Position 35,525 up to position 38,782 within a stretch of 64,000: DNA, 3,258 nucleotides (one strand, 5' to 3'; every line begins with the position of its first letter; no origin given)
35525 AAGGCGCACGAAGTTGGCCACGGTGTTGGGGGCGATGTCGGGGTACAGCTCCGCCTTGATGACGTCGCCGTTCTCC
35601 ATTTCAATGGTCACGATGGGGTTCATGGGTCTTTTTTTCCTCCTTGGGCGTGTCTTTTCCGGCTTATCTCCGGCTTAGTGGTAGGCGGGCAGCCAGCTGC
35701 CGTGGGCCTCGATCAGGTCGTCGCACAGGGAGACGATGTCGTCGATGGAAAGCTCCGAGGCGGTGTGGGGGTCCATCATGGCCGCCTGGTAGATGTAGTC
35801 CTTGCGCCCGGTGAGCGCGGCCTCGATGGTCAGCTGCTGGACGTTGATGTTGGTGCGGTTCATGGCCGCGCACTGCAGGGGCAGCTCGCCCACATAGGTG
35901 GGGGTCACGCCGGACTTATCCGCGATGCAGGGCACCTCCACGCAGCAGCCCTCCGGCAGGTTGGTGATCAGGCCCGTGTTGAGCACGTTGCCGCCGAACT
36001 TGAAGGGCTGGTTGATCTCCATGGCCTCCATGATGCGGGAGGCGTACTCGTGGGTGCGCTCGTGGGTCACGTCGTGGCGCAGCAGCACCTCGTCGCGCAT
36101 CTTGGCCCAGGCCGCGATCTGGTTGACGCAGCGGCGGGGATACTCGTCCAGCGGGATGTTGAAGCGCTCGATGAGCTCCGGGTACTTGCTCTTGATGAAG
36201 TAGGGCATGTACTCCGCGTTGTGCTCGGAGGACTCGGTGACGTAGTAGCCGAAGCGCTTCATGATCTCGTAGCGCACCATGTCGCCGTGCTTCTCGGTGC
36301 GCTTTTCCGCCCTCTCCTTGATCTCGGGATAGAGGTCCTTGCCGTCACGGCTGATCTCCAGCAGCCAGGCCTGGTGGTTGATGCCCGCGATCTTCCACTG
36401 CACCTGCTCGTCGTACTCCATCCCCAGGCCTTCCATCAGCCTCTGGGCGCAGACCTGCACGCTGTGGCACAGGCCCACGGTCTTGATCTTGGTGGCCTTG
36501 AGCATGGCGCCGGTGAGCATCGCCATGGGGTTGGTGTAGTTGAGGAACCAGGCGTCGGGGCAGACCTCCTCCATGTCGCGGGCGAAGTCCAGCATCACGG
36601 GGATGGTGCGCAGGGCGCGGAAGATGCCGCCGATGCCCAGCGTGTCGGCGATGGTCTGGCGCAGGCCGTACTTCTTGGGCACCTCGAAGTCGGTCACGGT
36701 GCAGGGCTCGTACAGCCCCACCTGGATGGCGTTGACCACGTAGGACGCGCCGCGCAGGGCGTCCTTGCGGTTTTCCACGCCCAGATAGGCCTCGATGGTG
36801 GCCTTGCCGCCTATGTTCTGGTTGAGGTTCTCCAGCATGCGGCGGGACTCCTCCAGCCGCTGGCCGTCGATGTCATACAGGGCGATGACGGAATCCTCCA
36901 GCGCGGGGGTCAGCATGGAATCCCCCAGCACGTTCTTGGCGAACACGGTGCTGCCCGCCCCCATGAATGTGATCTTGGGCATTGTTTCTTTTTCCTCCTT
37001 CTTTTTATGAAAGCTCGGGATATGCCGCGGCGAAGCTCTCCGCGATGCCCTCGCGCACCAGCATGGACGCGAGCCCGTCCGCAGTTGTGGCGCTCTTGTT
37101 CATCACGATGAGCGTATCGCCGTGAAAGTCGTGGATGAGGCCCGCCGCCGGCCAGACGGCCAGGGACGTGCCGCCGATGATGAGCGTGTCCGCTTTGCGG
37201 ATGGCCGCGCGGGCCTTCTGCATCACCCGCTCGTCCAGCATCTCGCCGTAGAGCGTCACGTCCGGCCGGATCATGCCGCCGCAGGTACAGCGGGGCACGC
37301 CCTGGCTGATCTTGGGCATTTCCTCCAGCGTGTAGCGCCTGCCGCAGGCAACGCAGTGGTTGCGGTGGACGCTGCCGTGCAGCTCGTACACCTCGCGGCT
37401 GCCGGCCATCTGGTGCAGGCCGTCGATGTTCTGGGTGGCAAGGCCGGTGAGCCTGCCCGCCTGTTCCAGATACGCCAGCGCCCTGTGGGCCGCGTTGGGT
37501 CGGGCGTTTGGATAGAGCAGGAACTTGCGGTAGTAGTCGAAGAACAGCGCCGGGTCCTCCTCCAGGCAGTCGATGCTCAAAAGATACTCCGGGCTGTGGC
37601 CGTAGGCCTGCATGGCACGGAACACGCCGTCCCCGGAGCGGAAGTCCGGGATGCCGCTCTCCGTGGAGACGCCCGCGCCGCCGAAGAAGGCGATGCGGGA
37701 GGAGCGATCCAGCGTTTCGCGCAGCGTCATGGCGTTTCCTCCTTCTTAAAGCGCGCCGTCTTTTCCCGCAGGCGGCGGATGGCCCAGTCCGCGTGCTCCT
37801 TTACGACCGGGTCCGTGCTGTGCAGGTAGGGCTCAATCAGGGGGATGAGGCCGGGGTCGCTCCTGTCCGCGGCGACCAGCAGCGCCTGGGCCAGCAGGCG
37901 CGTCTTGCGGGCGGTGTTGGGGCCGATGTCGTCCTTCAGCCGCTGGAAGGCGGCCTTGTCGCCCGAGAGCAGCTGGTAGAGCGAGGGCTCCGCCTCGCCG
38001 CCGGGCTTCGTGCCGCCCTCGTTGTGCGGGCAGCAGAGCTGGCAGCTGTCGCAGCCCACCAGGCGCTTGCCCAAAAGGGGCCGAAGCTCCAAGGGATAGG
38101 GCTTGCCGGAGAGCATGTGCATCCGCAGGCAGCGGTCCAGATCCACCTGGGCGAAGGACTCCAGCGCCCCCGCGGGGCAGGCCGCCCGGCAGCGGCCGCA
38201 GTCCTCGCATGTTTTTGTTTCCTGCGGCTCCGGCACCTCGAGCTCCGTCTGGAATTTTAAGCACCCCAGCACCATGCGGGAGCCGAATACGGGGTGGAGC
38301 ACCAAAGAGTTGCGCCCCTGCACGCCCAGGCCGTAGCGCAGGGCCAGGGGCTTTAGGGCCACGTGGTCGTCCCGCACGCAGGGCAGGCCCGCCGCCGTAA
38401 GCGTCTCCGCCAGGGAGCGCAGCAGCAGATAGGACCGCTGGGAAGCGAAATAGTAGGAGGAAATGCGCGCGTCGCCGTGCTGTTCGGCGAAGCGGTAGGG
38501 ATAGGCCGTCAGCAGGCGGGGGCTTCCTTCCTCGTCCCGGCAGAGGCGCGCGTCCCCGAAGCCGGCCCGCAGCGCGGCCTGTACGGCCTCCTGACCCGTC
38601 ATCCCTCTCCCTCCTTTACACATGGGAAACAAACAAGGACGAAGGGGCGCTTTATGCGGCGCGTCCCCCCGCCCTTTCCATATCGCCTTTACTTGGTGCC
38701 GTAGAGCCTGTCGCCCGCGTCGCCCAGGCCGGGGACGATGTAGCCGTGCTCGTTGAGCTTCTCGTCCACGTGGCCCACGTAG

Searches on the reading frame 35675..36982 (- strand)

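Call 42: search_protein_families(library=pfam, proteins=[window:35675-36982:-], max_evalue=0.001)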
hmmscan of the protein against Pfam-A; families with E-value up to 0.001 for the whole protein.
window:35675-36982:- (435 aa): 2 families
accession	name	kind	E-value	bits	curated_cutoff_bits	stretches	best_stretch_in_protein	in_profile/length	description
PF11975.13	Glyco_hydro_4C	-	2.6e-66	224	24.1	1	198-407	1-211/211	Family 4 glycosyl hydrolase C-terminal domain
PF02056.22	Glyco_hydro_4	-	3.1e-66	222.9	23.2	1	3-186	1-181/183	Family 4 glycosyl hydrolase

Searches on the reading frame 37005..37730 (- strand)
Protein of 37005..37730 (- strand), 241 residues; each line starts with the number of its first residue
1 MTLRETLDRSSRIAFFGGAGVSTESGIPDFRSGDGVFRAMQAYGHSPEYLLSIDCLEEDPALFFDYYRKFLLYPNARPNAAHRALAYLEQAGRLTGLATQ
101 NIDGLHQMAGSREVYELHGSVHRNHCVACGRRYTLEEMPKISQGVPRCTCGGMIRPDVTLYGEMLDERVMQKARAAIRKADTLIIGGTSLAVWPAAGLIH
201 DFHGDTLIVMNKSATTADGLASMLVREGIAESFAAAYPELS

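Call 42: search_protein_families(library=pfam, proteins=[window:37005-37730:-], max_evalue=0.001)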
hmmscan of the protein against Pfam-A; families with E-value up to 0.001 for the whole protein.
window:37005-37730:- (241 aa): 1 family
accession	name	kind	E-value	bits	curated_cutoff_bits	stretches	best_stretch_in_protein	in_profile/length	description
PF02146.23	SIR2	-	2.9e-51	174.4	24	1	18-194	1-180/180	Sir2 family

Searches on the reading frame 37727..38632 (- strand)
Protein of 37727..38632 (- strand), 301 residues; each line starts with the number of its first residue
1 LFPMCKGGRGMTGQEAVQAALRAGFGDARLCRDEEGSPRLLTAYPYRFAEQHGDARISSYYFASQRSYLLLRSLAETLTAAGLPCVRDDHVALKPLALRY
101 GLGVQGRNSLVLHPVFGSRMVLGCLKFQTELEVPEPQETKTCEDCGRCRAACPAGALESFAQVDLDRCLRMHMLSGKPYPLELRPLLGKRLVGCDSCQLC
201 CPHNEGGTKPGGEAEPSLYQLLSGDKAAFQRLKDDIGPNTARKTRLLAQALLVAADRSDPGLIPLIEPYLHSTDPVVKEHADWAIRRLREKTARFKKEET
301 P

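Call 42: search_protein_families(library=pfam, proteins=[window:37727-38632:-], max_evalue=0.001)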
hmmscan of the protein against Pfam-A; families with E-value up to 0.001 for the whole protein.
window:37727-38632:- (301 aa): 2 families
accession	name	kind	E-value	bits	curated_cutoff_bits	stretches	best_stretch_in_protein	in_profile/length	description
PF13484.11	Fer4_16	-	8.8e-12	46.1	30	1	142-204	2-66/66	4Fe-4S double cluster binding domain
PF13237.11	Fer4_10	-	0.00013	22.3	25.5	0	138-155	5-24/53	4Fe-4S dicluster domain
